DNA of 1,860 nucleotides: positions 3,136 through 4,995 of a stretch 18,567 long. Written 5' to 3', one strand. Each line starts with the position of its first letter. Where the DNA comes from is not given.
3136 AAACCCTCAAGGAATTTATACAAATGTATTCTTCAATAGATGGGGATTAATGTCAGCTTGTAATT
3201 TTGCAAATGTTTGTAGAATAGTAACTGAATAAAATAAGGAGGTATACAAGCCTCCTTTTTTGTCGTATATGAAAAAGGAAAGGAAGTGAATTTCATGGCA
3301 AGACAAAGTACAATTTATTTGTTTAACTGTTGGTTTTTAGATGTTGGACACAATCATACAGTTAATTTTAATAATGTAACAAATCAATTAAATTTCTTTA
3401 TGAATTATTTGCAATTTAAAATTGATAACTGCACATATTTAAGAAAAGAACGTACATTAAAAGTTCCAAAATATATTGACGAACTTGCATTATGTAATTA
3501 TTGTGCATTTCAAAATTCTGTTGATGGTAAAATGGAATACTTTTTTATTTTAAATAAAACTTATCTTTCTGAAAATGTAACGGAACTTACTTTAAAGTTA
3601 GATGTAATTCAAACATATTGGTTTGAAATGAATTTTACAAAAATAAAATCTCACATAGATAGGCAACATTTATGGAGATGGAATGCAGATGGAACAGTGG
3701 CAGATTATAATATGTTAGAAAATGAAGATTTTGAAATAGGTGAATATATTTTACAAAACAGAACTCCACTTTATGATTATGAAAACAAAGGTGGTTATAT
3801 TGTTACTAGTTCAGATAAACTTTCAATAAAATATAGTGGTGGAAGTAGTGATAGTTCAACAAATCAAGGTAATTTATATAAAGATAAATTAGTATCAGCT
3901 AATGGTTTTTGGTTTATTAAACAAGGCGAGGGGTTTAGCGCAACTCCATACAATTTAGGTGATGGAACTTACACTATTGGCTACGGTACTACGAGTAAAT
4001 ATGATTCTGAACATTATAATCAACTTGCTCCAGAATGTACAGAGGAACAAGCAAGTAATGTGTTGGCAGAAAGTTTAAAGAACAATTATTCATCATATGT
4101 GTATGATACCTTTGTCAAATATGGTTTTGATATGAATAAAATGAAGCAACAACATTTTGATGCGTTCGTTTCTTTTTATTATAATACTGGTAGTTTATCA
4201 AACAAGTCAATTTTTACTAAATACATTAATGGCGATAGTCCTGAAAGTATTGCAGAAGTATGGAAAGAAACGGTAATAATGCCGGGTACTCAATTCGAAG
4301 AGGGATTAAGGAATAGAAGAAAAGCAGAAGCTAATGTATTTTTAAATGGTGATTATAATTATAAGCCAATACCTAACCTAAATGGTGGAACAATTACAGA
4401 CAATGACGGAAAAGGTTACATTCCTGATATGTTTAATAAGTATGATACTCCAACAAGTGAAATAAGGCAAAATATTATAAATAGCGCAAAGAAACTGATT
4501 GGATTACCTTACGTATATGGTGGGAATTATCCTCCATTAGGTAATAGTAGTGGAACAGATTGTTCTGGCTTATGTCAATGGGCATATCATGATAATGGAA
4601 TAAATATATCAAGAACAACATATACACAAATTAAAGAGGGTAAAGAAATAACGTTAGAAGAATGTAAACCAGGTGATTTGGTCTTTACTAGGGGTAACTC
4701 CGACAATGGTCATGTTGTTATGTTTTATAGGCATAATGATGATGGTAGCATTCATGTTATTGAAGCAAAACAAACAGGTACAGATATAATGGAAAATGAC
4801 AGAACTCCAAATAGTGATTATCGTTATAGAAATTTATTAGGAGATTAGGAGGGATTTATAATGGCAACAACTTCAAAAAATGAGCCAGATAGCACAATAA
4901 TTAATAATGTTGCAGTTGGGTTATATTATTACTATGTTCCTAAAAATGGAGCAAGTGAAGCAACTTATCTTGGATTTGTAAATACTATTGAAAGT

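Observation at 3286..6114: Tail-knob gene (phi29 gp9 homologue) split into two ORFs, with a lysozyme plus NlpC/P60 cassette fused to the N-terminal fragment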

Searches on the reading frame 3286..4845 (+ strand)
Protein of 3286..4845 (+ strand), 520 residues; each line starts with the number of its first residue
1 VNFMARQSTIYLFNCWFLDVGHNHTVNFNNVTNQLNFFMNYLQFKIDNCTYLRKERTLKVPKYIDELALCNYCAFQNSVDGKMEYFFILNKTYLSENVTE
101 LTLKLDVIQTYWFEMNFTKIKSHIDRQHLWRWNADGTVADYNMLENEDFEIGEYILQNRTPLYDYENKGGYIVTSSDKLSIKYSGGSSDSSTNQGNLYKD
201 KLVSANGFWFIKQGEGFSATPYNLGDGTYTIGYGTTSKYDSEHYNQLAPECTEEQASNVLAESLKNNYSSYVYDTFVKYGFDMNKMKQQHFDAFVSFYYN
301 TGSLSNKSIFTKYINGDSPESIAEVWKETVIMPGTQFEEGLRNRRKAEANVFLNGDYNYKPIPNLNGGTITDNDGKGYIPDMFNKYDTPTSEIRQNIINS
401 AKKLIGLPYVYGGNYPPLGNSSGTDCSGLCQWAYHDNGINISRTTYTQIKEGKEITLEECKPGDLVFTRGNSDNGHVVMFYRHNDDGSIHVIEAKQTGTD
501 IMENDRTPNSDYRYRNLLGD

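Call 6: search_protein_families(library=pfam, proteins=[window:3286-4845:+], max_evalue=0.01)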
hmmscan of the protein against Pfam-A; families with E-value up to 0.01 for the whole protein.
window:3286-4845:+ (520 aa): 4 families
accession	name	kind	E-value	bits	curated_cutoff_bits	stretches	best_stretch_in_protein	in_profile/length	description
PF00877.26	NLPC_P60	-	6.5e-19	68.3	23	1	406-495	1-81/105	NlpC/P60 family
PF00959.24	Phage_lysozyme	-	2.4e-17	63.9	22.3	1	212-348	1-125/125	Phage lysozyme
PF16838.11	Caud_tail_N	-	1.7e-06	28.9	27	1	22-116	17-120/120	Caudoviral major tail protein N-terminus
PF05257.22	CHAP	-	0.00067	20.5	26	1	425-494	10-80/81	CHAP domain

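Call 7: search_dna_similar(query=window:3286-4845:+, collection=phages, mode=protein, max_rows=40)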
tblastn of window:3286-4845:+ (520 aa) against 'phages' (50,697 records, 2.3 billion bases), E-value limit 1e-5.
Records with a match: 377; places in all: 377; records where one place covers at least 80% of the query: 12.
Best place of each record, by identity: <60% 377.
By first word of the organism name: Mycobacterium 208; Clostridium 69; Streptomyces 44; Bacteriophage 17; Gordonia 16; Clostridioides 9; Rhodococcus 3; Listeria 3; Enterococcus 2; Bacillus 2; and 4 more.
By host as written in the record: Mycobacterium smegmatis mc2 155 159; - 35; Clostridium perfringens 23; Mycobacterium smegmatis mc#155 23; Clostridium difficile 12; Streptomyces griseus ATCC 10137 12; Streptomyces scabiei RL-34 10; Streptomyces lividans JI 1326 7; and 51 more.
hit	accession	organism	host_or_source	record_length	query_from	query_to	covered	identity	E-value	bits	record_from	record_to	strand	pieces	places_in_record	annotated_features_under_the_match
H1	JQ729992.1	Clostridium phage phiZP2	Clostridium perfringens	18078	12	427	80%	32.1%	3e-28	125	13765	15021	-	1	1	putative lysozyme-peptidase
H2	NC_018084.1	Clostridium phage phiZP2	Clostridium perfringens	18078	12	427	80%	32.1%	3e-28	125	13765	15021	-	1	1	peptidase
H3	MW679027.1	Clostridium phage cpx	Clostridium perfringens S13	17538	12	427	80%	32.1%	2e-28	125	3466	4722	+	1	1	putative lysozyme-peptidase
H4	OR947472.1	Clostridium phage vB_CpeP_15N3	Clostridium perfringens CVCC1155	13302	12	427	80%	32.1%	2e-28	125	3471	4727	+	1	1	putative lysozyme-peptidase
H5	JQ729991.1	Clostridium phage phiCPV4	Clostridium perfringens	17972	12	427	80%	32.1%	2e-28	125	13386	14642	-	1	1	putative lysozyme-peptidase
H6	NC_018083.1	Clostridium phage phiCPV4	Clostridium perfringens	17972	12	427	80%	32.1%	2e-28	125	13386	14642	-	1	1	peptidase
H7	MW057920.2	Clostridium phage CPQ1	Clostridium perfringens JCM 1290T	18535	12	427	80%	32.1%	2e-28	125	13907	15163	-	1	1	putative lysozyme-peptidase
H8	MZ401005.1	Clostridium phage CPQ3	Clostridium perfringens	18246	12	427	80%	32.1%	3e-28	125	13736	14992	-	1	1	putative lysozyme-peptidase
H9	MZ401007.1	Clostridium phage CPQ7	Clostridium perfringens JCM 1290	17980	12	427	80%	32.1%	4e-28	125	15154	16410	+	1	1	putative lysozyme-peptidase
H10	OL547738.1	Clostridium phage CPQ8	Clostridium perfringens JCM 1290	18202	12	427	80%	32.1%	4e-28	125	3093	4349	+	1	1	putative lysozyme-peptidase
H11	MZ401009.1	Clostridium phage CPQ10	Clostridium perfringens JCM 1290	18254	12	427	80%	32.1%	4e-28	125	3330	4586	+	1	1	putative lysozyme-peptidase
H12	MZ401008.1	Clostridium phage CPQ9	Clostridium perfringens JCM 1290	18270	12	427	80%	32.1%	4e-28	125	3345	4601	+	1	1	putative lysozyme-peptidase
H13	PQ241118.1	Clostridium phage vB_CpeB_CP1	Clostridium perfringens 556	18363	85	447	70%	33.5%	8e-28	124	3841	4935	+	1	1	putative lysozyme-peptidase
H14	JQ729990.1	Clostridium phage phiCP7R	Clostridium perfringens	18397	85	427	66%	34.5%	3e-28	125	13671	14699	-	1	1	putative lysozyme-peptidase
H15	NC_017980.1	Clostridium phage phiCP7R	Clostridium perfringens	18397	85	427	66%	34.5%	3e-28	125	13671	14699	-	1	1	peptidase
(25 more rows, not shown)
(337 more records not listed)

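Call 9: search_solved_structures(query=window:3286-4845:+, max_evalue=1, show_alignments=3)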
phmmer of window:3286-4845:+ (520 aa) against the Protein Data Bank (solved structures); distinct sequences matched with E-value up to 1: 52.
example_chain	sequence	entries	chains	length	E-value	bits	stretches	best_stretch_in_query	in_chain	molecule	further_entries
4hpe_A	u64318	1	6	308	3.5e-13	52.3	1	366-477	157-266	Putative cell wall hydrolase Tn916-like,CTn1-Orf17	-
4fdy_A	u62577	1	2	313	1.5e-12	50.2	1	364-476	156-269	Similar to lipoprotein, NLP/P60 family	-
9ubf_A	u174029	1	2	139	2.8e-12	49.3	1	390-478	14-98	Cell wall hydrolase Tn916-like,CTn7-Orf16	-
9kbt_A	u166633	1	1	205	1.2e-10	43.9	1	203-353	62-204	Lysozyme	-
3h41_A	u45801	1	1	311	4.5e-10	42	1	362-496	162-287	NLP/P60 family protein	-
9kbq_A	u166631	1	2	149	2.8e-09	39.4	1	201-353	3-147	Lysozyme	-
8er5_A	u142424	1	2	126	4.5e-09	38.7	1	400-476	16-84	NlpC/P60 domain-containing protein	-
8app_A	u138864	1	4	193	1.5e-08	36.9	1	203-352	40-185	Endolysin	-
8v3w_H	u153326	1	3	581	1.8e-08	36.7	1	386-479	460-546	Hub-Hydrolase (CD1368)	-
8wt3_A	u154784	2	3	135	1.1e-07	34.1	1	401-482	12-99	Peptidoglycan DL-endopeptidase CwlO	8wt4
23tz_A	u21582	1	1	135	1.2e-07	34.1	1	401-482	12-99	Peptidoglycan DL-endopeptidase CwlO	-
7m5i_B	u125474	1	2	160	2e-07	33.3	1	203-357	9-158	Endolysin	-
6b8c_A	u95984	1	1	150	2e-07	33.3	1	388-479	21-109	NLP/P60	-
7cfl_A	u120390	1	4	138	2.5e-07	32.9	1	396-492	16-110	Putative cell wall hydrolase phosphatase-associated protein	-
2k1g_A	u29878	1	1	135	1.1e-06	30.8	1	412-485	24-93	Lipoprotein spr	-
8idc_E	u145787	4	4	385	2.2e-06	29.8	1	394-476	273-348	NlpC/P60 family protein | Probable endopeptidase MT2245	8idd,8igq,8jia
6bim_A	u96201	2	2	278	2e-05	26.6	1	398-479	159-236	Clan CA, family C40, NlpC/P60 superfamily cysteine peptidase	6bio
2hbw_A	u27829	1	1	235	0.00011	24.2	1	409-481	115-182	NLP/P60 protein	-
6biq_A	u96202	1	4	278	0.0031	19.4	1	398-475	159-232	Clan CA, family C40, NlpC/P60 superfamily cysteine peptidase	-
8ev4_A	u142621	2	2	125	0.33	12.7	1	395-467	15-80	Clan CA, family C40, NlpC/P60 superfamily cysteine peptidase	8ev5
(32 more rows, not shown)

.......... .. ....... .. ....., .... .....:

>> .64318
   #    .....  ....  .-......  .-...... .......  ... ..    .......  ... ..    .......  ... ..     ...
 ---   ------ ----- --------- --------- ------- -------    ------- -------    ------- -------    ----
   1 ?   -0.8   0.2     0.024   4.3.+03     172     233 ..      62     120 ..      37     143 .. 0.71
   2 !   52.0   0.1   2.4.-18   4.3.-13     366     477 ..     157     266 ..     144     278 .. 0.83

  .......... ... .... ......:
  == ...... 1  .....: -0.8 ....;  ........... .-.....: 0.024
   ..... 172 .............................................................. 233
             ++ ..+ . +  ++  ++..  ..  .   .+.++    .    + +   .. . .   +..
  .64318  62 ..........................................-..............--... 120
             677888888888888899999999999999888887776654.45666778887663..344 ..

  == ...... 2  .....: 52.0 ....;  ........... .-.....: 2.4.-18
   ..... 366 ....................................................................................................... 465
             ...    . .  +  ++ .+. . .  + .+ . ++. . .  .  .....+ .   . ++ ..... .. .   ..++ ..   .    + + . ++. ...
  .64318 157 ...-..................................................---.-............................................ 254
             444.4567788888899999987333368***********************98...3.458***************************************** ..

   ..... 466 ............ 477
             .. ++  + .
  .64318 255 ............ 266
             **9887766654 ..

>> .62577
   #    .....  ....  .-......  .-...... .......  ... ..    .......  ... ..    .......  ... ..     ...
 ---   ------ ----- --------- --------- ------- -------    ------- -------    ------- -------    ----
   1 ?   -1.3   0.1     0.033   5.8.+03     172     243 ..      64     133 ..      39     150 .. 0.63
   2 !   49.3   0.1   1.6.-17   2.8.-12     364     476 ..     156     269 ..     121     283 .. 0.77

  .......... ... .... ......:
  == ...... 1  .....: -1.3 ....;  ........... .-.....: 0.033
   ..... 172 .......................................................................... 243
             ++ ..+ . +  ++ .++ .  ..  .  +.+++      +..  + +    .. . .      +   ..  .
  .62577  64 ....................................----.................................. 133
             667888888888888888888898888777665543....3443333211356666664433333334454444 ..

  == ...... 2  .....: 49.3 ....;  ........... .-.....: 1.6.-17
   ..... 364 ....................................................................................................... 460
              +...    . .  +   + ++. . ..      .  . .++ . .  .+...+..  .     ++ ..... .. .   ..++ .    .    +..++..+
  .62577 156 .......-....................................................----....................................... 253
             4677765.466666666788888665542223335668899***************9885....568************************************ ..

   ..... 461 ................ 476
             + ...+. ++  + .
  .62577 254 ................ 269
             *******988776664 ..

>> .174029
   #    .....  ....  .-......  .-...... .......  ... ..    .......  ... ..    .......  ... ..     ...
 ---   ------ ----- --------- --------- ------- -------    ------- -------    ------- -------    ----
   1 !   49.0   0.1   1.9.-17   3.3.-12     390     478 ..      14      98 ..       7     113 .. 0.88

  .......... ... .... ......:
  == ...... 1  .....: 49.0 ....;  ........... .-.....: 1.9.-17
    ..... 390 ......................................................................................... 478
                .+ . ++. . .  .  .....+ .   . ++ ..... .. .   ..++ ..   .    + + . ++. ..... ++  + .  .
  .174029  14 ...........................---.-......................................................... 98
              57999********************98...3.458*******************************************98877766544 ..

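Call 12: get_annotated_region(hit=H5, flank=6000)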
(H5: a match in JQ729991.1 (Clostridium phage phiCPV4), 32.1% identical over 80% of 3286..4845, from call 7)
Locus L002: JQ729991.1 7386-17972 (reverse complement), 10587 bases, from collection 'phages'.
description: Clostridium phage phiCPV4, complete genome.
organism: Clostridium phage phiCPV4 (NCBI taxid 1162305)
taxonomy: Viruses; Duplodnaviria; Heunggongvirae; Uroviricota; Caudoviricetes; Guelinviridae; Brucesealvirus; Brucesealvirus CPV4
host: Clostridium perfringens; source: -; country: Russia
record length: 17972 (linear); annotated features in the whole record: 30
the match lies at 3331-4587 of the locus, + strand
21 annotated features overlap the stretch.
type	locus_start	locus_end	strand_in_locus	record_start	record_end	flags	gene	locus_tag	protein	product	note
repeat_region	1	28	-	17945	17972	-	-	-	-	-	inverted terminal repeat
CDS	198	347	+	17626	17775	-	-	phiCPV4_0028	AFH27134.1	hypothetical protein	-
CDS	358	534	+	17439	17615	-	-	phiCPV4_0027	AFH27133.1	hypothetical protein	-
CDS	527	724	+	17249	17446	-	-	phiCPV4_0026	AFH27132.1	hypothetical protein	-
CDS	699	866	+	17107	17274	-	-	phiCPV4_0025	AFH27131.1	hypothetical protein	-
CDS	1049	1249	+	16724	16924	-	-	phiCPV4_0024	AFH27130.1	hypothetical protein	-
CDS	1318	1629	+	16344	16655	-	-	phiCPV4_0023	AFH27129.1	putative SpoVG protein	pfam04026 SpoVG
CDS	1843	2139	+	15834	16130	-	-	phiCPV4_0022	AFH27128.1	hypothetical protein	-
CDS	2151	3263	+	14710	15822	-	-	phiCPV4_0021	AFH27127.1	major head protein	-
CDS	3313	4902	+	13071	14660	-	-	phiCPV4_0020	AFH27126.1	putative lysozyme-peptidase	contains three distinct domains: PHA00380 tail protein; cl00222 lysozyme_like; and pfam01551 Peptidase_M23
CDS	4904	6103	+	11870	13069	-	-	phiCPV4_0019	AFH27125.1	tail protein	-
CDS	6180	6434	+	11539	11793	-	-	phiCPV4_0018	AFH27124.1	hypothetical protein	-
CDS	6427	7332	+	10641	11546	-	-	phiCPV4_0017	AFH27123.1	connector protein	upper collar protein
CDS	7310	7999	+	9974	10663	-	-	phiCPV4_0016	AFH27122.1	collar protein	lower collar protein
CDS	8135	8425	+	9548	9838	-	-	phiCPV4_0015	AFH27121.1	hypothetical protein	-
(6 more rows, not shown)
